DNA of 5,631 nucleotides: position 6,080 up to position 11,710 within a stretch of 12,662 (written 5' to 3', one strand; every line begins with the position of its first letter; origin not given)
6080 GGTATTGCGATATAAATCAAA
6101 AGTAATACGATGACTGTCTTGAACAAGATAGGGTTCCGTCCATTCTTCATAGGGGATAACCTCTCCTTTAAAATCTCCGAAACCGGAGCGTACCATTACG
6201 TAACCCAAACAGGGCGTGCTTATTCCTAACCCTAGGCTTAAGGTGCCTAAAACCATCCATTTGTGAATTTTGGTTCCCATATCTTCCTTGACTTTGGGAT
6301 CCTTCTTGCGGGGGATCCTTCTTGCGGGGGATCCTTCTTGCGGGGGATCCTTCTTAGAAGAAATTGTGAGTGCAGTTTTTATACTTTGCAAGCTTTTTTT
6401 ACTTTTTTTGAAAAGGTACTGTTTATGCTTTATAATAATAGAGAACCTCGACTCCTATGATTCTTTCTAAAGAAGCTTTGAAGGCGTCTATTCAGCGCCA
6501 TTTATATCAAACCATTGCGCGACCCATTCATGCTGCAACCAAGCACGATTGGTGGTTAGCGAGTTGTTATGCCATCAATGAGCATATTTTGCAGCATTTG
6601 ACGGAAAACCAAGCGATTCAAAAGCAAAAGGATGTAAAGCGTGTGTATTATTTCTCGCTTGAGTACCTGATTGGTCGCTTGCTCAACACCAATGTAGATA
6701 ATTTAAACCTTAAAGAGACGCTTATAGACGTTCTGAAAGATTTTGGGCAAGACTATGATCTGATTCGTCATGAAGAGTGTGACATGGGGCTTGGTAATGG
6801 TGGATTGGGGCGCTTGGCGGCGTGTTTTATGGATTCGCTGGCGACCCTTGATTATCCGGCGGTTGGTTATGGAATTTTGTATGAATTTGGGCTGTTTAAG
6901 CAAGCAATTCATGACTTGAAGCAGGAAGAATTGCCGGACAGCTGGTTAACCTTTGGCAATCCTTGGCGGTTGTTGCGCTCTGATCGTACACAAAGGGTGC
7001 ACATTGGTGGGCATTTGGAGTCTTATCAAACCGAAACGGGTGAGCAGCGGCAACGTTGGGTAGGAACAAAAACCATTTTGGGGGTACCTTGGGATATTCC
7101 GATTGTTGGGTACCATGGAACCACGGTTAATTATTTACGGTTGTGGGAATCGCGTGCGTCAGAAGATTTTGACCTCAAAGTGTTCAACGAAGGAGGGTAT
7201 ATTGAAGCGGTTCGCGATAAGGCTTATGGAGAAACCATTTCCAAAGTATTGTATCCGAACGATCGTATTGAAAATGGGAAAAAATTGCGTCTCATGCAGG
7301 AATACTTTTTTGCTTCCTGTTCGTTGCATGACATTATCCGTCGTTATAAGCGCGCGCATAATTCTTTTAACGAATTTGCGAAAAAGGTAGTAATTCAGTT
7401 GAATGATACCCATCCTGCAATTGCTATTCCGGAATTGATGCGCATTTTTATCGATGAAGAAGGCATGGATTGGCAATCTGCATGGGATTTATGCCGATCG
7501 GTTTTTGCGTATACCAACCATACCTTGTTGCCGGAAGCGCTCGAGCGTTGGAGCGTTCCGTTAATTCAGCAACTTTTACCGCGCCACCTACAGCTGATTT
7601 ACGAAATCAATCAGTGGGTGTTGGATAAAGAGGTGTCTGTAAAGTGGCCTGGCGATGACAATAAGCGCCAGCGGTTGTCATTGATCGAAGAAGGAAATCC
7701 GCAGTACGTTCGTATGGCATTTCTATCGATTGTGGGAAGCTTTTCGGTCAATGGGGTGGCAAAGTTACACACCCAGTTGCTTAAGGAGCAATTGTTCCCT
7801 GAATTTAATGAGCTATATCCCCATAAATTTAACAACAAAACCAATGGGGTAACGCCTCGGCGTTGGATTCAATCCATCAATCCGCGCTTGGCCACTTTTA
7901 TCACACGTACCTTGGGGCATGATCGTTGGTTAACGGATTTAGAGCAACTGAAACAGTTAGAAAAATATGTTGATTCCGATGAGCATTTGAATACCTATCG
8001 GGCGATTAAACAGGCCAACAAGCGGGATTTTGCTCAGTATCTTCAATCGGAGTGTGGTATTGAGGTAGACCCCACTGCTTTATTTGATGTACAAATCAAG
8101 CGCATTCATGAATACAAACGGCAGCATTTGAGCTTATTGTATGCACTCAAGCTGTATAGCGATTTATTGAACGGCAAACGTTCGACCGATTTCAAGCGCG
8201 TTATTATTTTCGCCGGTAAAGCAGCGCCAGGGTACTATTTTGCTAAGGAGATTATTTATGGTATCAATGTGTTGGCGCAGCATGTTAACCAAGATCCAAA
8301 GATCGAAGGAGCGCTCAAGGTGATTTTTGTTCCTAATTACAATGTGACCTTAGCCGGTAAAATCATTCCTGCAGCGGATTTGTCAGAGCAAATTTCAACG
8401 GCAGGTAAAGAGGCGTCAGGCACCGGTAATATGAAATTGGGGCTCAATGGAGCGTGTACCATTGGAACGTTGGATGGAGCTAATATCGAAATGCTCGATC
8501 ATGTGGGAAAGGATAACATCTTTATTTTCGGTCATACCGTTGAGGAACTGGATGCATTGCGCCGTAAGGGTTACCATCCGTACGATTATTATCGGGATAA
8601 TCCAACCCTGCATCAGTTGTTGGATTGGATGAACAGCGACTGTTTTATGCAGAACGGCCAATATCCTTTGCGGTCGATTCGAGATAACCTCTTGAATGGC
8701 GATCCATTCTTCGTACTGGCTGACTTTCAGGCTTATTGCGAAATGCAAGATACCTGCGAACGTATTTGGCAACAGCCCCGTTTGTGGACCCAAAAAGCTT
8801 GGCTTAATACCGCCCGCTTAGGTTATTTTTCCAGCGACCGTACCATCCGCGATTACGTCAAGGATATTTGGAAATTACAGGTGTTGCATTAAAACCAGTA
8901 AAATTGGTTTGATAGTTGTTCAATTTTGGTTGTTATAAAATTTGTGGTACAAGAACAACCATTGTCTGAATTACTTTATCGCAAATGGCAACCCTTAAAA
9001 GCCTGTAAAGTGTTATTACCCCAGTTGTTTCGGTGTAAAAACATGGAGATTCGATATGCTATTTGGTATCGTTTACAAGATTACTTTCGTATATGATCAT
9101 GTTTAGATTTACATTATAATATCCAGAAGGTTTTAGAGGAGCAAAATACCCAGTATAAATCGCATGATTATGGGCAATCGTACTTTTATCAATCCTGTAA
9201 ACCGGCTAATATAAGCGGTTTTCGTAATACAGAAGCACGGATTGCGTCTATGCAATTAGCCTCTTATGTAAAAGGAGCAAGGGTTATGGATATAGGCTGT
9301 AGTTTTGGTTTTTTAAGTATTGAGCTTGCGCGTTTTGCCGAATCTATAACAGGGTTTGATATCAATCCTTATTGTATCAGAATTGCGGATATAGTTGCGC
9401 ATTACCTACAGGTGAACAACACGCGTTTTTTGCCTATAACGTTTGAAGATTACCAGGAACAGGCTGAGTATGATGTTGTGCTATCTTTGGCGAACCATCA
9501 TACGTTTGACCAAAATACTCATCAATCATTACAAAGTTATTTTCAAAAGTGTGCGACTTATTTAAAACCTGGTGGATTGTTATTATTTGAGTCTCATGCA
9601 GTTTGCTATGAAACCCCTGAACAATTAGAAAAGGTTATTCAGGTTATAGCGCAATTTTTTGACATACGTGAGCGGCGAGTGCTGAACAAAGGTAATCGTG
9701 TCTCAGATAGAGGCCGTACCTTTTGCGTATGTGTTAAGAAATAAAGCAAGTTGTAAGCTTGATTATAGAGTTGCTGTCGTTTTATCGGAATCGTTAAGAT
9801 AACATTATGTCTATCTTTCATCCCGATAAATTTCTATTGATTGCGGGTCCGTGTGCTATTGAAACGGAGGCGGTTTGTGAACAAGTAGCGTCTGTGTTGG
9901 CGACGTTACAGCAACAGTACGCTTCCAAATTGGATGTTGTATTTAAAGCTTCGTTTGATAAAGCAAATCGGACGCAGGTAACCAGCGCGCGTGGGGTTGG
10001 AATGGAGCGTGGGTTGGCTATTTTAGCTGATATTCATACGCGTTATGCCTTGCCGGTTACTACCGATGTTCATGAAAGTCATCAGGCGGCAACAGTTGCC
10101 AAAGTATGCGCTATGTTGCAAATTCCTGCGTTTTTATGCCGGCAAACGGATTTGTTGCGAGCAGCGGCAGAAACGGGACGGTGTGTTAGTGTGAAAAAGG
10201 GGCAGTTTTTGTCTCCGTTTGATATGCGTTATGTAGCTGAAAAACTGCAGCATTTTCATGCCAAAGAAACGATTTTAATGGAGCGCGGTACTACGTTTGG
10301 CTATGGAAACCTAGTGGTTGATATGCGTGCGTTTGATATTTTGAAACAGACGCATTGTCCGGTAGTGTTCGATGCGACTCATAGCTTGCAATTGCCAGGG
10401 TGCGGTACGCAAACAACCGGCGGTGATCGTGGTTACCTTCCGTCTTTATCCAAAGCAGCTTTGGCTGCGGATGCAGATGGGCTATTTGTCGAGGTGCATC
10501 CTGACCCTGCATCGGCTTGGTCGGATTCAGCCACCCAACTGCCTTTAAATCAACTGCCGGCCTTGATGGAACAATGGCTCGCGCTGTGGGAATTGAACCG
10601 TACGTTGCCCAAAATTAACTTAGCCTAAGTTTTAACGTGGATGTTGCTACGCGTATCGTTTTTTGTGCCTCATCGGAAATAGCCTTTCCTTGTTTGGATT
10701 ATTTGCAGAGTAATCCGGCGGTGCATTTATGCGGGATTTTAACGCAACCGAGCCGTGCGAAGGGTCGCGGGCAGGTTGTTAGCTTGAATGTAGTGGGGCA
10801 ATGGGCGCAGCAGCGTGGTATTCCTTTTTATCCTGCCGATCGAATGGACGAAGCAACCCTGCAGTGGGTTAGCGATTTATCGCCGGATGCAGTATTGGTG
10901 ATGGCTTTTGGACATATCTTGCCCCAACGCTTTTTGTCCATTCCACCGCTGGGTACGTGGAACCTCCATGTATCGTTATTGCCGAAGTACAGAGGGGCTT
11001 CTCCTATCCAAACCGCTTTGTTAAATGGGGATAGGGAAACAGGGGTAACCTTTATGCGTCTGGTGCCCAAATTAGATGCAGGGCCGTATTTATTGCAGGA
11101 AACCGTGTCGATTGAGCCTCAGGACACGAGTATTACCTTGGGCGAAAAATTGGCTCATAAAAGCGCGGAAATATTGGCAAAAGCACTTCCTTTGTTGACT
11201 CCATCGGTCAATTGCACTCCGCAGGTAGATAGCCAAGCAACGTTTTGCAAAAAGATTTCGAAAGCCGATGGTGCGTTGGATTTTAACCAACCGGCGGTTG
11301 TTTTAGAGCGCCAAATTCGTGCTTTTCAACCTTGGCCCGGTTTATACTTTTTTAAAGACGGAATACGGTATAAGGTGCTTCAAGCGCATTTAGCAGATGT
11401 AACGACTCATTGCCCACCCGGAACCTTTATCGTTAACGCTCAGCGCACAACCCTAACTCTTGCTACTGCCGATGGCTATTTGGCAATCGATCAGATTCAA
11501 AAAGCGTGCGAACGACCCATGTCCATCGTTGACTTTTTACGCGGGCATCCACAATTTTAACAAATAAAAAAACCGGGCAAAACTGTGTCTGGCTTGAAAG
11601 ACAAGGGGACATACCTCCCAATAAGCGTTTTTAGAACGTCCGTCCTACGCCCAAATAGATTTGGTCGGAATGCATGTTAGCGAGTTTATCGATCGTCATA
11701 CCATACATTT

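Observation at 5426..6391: Surface-protein module, copy A: predicted OM beta-barrel gene with a 16-bp tandem-repeat array fused to its RBS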

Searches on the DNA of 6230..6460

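Call 67: search_rna_families(source=window, start=6230, end=6460, threshold=evalue, max_evalue=1)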
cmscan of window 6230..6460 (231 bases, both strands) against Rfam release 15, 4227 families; matches with E-value up to 1: 0.
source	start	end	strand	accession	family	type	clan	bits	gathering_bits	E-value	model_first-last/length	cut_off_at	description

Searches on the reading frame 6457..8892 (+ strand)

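Call 8: search_protein_families(library=pfam, proteins=[window:6457-8892:+], max_evalue=0.01)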
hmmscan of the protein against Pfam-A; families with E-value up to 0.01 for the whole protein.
window:6457-8892:+ (811 aa): 1 family
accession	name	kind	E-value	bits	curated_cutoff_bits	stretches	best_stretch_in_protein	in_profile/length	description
PF00343.26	Phosphorylase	-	0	1024.5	27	1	93-807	1-713/713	Carbohydrate phosphorylase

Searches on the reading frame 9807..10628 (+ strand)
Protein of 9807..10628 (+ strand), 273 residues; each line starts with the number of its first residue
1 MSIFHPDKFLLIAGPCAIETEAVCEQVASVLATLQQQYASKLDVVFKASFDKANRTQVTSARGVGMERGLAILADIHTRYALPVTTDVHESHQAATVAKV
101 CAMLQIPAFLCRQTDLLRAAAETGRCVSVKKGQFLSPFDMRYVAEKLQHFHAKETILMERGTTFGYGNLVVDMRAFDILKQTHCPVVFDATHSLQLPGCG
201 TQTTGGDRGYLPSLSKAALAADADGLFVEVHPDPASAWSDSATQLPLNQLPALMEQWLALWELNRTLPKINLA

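Call 8: search_protein_families(library=pfam, proteins=[window:9807-10628:+], max_evalue=0.01)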
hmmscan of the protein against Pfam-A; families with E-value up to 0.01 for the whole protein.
window:9807-10628:+ (273 aa): 1 family
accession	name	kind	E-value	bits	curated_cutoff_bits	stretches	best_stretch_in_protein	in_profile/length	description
PF00793.26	DAHP_synth_1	-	3.7e-61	206.9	25.5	1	7-257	16-261/270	DAHP synthetase I family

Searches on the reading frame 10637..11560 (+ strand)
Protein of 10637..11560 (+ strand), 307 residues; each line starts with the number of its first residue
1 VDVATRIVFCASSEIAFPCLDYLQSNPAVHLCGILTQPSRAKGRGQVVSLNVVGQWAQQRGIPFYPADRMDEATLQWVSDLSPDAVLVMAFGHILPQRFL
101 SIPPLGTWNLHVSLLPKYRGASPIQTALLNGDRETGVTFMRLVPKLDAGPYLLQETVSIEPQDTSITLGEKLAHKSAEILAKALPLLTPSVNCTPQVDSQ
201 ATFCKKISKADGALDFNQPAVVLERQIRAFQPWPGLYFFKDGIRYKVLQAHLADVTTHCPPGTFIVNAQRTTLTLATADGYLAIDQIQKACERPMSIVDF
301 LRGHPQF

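Call 8: search_protein_families(library=pfam, proteins=[window:10637-11560:+], max_evalue=0.01)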
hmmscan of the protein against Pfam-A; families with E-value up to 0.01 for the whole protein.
window:10637-11560:+ (307 aa): 2 families
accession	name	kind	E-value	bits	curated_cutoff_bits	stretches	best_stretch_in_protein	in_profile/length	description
PF00551.24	Formyl_trans_N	-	8.6e-33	114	26.1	1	21-184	19-181/181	Formyl transferase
PF02911.23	Formyl_trans_C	-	1.4e-24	86.6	21.1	1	206-304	1-99/100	Formyl transferase, C-terminal domain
